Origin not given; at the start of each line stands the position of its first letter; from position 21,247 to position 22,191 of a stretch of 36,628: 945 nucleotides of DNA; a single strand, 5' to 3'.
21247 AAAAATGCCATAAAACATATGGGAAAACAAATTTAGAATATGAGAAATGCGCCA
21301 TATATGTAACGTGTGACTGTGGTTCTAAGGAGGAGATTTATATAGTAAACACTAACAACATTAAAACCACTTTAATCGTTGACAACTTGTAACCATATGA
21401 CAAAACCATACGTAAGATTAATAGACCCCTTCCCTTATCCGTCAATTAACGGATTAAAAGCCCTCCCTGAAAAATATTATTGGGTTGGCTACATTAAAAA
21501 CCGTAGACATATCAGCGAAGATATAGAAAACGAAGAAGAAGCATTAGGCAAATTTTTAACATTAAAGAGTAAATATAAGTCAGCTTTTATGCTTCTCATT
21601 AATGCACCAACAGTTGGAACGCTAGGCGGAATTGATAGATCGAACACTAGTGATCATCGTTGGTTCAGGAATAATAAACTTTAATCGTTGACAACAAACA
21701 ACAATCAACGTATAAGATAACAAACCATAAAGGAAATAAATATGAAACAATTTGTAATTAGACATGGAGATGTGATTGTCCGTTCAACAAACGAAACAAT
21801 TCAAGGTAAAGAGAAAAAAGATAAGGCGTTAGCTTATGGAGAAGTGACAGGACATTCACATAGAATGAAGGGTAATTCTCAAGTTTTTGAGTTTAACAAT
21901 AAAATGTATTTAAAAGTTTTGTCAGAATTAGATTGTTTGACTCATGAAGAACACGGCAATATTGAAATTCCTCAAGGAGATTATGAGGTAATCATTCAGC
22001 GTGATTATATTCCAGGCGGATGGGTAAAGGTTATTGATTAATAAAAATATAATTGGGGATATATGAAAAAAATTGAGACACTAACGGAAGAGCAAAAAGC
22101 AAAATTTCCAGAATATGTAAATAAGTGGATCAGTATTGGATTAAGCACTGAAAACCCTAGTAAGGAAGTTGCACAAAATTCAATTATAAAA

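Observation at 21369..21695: Early ORF bracketed by 18-bp direct repeats carries a copy of an internal major-capsid peptide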

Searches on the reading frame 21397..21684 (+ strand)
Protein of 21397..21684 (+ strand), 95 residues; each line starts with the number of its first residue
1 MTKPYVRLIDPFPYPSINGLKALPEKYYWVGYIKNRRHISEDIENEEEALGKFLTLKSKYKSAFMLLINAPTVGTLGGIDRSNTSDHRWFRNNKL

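Call 8: search_protein_families(library=pfam, proteins=[window:21397-21684:+], max_evalue=0.1)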
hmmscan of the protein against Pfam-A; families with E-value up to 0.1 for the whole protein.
window:21397-21684:+ (95 aa): 0 families

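Call 9: search_protein_families(library=phrogs, proteins=[window:21397-21684:+], max_evalue=0.1)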
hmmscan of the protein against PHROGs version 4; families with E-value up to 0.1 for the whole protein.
window:21397-21684:+ (95 aa): 0 families

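Call 11: find_homologous_proteins(query=window:21397-21681:+, max_evalue=1)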
Query seq(95 aa) (95 aa): 1 proteins with E <= 1 among 2 candidates.
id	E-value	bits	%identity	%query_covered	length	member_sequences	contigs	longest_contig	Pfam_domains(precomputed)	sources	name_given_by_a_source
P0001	1.1e-58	213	100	100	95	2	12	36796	-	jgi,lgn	-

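Call 12: search_dna_similar(query=window:21397-21681:+, collection=phages, mode=protein, max_evalue=10, max_rows=30)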
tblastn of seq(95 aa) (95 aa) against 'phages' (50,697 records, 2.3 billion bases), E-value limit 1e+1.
Records with a match: 1; places in all: 1; records where one place covers at least 80% of the query: 0.
Best place of each record, by identity: <60% 1.
By first word of the organism name: Xanthomonas 1.
By host as written in the record: Xanthomonas citri 306 1.
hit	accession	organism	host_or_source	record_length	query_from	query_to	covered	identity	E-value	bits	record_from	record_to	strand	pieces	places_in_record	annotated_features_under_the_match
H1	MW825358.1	Xanthomonas phage vB_XciM_LucasX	Xanthomonas citri 306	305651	37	83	49%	34.7%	6e+0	31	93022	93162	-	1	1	hypothetical protein (x2)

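Call 13: find_encoding_contigs(protein=P0001, flank=10000, max_places=10)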
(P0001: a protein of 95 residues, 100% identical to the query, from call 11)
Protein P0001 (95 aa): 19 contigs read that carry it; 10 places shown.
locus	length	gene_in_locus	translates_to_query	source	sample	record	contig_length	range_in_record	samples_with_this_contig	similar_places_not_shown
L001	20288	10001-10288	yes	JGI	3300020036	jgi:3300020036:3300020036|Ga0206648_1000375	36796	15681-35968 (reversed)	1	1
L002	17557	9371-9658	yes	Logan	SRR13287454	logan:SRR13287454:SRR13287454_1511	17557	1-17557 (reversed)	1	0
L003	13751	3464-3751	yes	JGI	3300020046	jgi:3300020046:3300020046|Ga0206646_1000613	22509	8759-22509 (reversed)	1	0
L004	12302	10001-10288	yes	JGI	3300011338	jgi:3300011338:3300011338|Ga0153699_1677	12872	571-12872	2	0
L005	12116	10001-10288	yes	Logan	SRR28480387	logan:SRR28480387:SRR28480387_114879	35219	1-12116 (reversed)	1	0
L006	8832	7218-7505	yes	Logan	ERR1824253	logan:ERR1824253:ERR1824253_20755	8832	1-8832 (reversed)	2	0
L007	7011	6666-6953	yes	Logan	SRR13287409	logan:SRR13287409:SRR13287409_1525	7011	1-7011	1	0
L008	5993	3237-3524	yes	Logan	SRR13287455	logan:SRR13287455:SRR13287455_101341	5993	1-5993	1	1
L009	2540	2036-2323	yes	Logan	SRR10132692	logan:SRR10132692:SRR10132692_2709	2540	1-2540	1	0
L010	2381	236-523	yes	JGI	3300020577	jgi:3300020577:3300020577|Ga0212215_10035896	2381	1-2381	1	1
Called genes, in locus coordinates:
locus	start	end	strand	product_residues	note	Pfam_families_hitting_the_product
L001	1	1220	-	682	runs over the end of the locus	?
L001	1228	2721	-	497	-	PF04466:Terminase_3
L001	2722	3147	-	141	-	-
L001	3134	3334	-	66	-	-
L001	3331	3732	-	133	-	-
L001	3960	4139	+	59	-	-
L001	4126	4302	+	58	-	PF16777:RHH_7 (weak)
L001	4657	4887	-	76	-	-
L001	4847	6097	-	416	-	PF13148:DUF3987 (weak)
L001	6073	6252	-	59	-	-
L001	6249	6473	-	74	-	-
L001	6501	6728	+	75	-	-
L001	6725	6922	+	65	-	-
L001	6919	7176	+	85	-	-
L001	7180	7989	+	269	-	PF13479:AAA_24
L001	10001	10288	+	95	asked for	-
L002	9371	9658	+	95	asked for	-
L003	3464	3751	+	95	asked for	-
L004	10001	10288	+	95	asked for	-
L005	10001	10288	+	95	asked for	-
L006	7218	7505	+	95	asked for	-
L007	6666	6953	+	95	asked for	-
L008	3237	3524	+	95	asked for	-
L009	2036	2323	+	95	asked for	-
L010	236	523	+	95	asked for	-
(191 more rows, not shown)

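Call 14: list_cluster_members(proteins=[P0001])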
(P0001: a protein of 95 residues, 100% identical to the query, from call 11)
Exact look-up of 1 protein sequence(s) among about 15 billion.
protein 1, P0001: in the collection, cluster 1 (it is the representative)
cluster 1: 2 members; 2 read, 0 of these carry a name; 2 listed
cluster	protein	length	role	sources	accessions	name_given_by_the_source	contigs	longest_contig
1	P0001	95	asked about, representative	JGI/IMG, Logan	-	-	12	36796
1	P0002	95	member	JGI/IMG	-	-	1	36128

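Call 25: search_protein_representatives(protein=window:21397-21681:+)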
Query: 95 residues. Proteins with E-value up to 0.001 (for the whole library): 5; up to 1e-10: 3; up to 1e-30: 1. The best 5 are listed.
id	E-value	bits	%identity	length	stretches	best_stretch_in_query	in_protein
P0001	3.3e-59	213.1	100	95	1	1-95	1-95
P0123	5.6e-15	71.3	51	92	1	16-91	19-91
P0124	9.6e-13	64.1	30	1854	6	7-41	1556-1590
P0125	2.4e-04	37.2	33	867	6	35-61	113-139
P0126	8.2e-04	35.5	28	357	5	36-92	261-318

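Call 27: find_encoding_contigs(protein=P0123, flank=10000, max_places=10)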
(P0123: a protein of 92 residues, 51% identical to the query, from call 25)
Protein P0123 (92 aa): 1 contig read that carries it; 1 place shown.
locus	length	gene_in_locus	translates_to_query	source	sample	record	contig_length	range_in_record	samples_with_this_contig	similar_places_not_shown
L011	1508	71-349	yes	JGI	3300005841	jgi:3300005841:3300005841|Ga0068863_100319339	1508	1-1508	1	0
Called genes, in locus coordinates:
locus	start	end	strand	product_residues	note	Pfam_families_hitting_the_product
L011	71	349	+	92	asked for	-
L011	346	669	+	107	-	-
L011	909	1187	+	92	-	-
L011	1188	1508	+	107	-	?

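Call 39: find_encoding_contigs(protein=P0002, flank=10000, max_places=5)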
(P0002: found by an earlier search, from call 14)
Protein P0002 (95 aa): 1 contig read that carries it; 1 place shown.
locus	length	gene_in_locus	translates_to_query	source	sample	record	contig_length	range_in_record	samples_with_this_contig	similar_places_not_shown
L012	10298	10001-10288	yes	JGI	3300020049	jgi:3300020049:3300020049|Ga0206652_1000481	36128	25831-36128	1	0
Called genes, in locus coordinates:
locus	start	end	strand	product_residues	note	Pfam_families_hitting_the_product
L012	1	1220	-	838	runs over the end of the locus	-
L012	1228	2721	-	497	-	PF04466:Terminase_3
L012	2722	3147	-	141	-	-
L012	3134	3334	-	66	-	-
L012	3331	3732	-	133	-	-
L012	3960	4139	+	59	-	-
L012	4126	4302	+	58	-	PF16777:RHH_7 (weak)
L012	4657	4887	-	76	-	-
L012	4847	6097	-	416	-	PF13148:DUF3987 (weak)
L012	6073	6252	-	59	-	-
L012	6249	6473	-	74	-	-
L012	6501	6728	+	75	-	-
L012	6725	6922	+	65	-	-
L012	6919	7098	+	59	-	-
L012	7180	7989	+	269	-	PF13479:AAA_24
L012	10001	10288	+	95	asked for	-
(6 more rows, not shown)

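Call 54: predict_structure(alignment_id=A2)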
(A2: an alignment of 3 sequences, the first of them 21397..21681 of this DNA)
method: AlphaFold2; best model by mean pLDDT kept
length: 95 residues; sequences in the alignment: 3
mean_pLDDT: 64.4   pTM: 0.48
mean pLDDT of the five models: 64.4, 60.5, 59.9, 59.0, 57.6
residues with pLDDT >= 90: 30; 70-90: 14; 50-70: 7; < 50: 44
segments of 3 or more residues with pLDDT < 50: 1-21, 73-95
pLDDT, mean of each block of 10 residues (from residue 1): 36 40 69 91 90 95 86 47 41 32
secondary structure, 60 per line:
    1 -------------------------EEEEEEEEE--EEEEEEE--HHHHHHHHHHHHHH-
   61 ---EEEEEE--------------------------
elements in order: E26-34 E37-43 H46-59 E64-69

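Call 57: fold_search(model_id=the predicted structure, library=pdb)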
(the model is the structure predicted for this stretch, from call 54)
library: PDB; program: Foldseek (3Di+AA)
matches with E <= 10: 263; with E <= 0.001: 0
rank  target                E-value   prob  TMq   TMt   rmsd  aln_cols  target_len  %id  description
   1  7dkz_D                5.5e-01  0.63  0.39  0.28  10.1        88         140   18  Structure of plant photosystem I-light harvesting complex I supercomplex (released 2021-03-31)
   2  9bk5_A                5.9e-01  0.35  0.31  0.36   4.2        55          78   14  Structure of LNG binder complex (released 2024-10-09)
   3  4c9z_A                8.1e-01  0.06  0.18  0.10  12.6        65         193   11  Crystal structure of Siah1 at 1.95 A resolution (released 2013-10-16)
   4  4i7c_C                8.7e-01  0.15  0.21  0.12   8.2        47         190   11  Siah1 mutant bound to synthetic peptide (ACE)KLRPV(23P)MVRPWVR (released 2013-08-14)
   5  1k2f_A                1.5e+00  0.08  0.21  0.11  11.3        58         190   10  siah, Seven In Absentia Homolog (released 2001-12-28)
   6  4v6u_Bl               1.6e+00  0.15  0.25  0.29   4.9        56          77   18  Promiscuous behavior of proteins in archaeal ribosomes revealed by cryo-EM: implications for evolution of eukaryotic  (released 2014-07-09)
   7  1gql_B                1.7e+00  0.12  0.20  0.04   8.5        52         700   19  Structure of Pseudomonas cellulosa alpha-D-glucuronidase complexed with glucuronic acid and xylotriose (released 2002-09-26)
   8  7rom                  1.8e+00  0.04  0.16  0.08  16.2        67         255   16  Crystal structure of Saccharomyces cerevisiae NADH-cytochrome b5 reductase 1 (Cbr1) fragment (residues 28-284) bound to  (released 2022-08-10)
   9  9znf_AO               1.9e+00  0.16  0.29  0.40   4.0        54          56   15  Cryo-EM structure of the Methanosarcina acetivorans 70S ribosome in complex with SriA and SriB (released 2026-01-28)
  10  3plc_B                1.9e+00  0.08  0.24  0.33   6.9        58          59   14  Crystal structure of Beta-Cardiotoxin, a novel three-finger cardiotoxin from the venom of Ophiophagus hannah (released 2011-11-16)
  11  6zyw_B                1.9e+00  0.06  0.20  0.01  12.4        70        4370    7  Outer Dynein Arm-Shulin complex - overall structure (Tetrahymena thermophila) (released 2021-01-20)
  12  2ekm_A                2.0e+00  0.11  0.23  0.15   7.6        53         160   13  Structure of ST1219 protein from Sulfolobus tokodaii (released 2008-03-25)
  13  4ca1_B                2.0e+00  0.06  0.21  0.12  12.6        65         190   12  Crystal structure of Siah1 at 1.58 A resolution. (released 2013-10-16)
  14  4i7d_C                2.2e+00  0.09  0.21  0.12   8.2        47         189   11  Siah1 bound to synthetic peptide (ACE)KLRPVAMVRP(PRK)VR (released 2013-08-14)
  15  4x3g_A                2.2e+00  0.06  0.21  0.12  11.9        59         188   12  Crystal structure of SIAH1 SINA domain in complex with a USP19 peptide (released 2014-12-31)
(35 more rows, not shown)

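Call 71: search_protein_families(library=padloc, proteins=[window:21397-21684:+, P0123], max_evalue=0.1)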
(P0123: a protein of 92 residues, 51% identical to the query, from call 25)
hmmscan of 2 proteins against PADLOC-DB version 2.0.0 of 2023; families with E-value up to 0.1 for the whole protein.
window:21397-21684:+ (95 aa): 0 families

P0123 (92 aa): 0 families

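Call 72: find_related_loci(query=A2, collection=viral_contigs, flank=8000)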
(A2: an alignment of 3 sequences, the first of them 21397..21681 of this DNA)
Query A2 (95 aa) in viral_contigs; peptide patterns used: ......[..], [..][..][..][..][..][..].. (x = any residue, [..] = any of these).
151 stretches matched a pattern, but none encodes a relative of the query by tblastn (E <= 1e-3).

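Call 82: search_protein_families(library=ncbifam, proteins=[window:21397-21684:+, P0123], max_evalue=0.01)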
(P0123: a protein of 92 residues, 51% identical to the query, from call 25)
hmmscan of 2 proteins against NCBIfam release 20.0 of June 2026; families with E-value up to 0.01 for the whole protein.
window:21397-21684:+ (95 aa): 0 families

P0123 (92 aa): 0 families

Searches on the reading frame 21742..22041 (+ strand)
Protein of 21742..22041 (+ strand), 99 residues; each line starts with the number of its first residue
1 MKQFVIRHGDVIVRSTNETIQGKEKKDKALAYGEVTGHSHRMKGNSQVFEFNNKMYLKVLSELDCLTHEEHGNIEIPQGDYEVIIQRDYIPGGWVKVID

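Call 8: search_protein_families(library=pfam, proteins=[window:21742-22041:+], max_evalue=0.1)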
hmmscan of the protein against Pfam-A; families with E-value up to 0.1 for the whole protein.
window:21742-22041:+ (99 aa): 1 family
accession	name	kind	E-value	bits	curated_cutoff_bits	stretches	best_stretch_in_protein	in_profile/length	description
PF22505.1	RNase_J_b_CASP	-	0.059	13.6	27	0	61-96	84-118/126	Ribonuclease J, beta-CASP domain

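Call 9: search_protein_families(library=phrogs, proteins=[window:21742-22041:+], max_evalue=0.1)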
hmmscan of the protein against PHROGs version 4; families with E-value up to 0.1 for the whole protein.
window:21742-22041:+ (99 aa): 2 families
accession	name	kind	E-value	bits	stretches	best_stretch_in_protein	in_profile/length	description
phrog_27831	-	unknown function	1.6e-12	48.6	1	5-99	10-124/124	-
phrog_10821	-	unknown function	3.9e-05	24.6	1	2-78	40-109/124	-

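Call 48: find_related_loci(query=window:21742-22038:+, collection=viral_contigs, flank=6000)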
Query window:21742-22038:+ (99 aa) in viral_contigs; peptide patterns used: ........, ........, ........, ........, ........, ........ (x = any residue, [..] = any of these).
5 stretches matched a pattern, but none encodes a relative of the query by tblastn (E <= 1e-3).

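Call 49: find_encoding_contigs(protein=window:21742-22041:+, flank=3000, max_places=10)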
Protein window:21742-22041:+ (99 aa): 7 contigs read that carry it; 5 places shown.
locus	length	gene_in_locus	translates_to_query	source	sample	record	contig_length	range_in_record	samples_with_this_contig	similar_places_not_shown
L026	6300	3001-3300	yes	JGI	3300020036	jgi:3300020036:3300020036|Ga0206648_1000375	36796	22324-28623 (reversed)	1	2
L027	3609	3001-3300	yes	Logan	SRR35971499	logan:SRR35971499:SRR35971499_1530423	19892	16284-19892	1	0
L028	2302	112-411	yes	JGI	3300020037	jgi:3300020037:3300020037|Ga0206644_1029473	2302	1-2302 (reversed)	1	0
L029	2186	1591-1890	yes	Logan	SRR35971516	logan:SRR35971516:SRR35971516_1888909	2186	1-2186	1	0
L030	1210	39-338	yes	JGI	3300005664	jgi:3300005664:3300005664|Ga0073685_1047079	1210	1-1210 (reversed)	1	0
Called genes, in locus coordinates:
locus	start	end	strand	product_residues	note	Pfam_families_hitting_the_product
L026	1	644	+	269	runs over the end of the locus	PF13479:AAA_24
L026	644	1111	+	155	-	PF05037:DUF669 (weak)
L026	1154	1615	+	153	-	-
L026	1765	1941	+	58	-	-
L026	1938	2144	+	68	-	-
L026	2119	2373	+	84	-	-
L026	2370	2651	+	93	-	-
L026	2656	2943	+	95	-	-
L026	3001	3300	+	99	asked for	-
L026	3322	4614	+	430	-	-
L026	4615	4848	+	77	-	PF13560:HTH_31 (weak), PF13443:HTH_26, PF01381:HTH_3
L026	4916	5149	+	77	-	PF09869:KH_DUF2096_C (weak)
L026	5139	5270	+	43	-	-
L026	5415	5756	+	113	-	-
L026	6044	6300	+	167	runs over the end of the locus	-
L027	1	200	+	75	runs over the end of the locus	-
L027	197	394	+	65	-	-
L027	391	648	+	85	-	-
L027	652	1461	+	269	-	PF13479:AAA_24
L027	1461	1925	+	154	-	PF05037:DUF669 (weak)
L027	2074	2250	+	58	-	-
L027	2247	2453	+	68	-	-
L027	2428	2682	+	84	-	-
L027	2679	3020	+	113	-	-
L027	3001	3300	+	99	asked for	-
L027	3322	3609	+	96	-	?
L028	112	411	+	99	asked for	-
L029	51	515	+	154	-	PF05037:DUF669 (weak)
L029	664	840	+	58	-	-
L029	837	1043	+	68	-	-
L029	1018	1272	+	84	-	-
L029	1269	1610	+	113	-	-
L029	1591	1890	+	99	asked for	-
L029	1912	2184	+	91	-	?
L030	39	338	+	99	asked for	-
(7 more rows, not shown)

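Call 71: search_protein_families(library=padloc, proteins=[window:21742-22041:+], max_evalue=0.1)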
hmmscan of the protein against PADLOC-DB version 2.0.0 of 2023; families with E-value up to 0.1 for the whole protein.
window:21742-22041:+ (99 aa): 0 families
